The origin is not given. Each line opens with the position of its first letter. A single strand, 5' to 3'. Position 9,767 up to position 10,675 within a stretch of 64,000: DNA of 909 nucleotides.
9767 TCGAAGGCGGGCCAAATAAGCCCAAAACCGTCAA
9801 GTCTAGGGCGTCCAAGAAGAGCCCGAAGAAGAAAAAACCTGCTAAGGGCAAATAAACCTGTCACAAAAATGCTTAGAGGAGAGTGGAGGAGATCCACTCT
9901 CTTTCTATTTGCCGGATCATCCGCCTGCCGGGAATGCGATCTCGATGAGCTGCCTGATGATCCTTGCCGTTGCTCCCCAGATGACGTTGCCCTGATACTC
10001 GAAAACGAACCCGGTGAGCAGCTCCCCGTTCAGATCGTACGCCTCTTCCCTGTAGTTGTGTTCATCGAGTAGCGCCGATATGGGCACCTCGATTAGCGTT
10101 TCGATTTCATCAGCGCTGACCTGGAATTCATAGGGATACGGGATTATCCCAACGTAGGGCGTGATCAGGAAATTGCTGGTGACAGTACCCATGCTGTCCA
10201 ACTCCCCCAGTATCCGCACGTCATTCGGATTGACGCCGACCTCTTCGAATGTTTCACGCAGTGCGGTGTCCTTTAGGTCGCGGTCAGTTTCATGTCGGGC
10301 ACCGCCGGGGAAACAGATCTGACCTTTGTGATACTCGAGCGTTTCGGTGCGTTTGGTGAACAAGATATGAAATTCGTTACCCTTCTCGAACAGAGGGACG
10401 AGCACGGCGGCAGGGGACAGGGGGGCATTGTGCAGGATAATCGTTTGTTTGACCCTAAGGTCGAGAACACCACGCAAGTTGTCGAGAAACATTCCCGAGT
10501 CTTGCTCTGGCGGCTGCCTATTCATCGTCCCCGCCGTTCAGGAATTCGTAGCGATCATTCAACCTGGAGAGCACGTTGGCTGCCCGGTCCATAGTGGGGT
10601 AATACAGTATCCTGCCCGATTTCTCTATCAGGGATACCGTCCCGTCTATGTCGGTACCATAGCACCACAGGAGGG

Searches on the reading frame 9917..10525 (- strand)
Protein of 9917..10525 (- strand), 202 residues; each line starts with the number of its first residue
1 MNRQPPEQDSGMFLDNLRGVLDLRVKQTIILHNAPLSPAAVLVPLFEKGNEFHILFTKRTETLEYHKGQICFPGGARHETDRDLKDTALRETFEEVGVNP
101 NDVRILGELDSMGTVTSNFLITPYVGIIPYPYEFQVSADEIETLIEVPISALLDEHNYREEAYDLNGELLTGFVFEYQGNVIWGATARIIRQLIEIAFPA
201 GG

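Call 51: search_protein_families(library=pfam, proteins=[window:9917-10525:-], max_evalue=0.001)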
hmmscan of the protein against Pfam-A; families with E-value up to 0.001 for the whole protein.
window:9917-10525:- (202 aa): 1 family
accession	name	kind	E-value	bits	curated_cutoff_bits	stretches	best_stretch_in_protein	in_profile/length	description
PF00293.34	NUDIX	-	1.2e-12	48.5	21.1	1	38-119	3-79/134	NUDIX domain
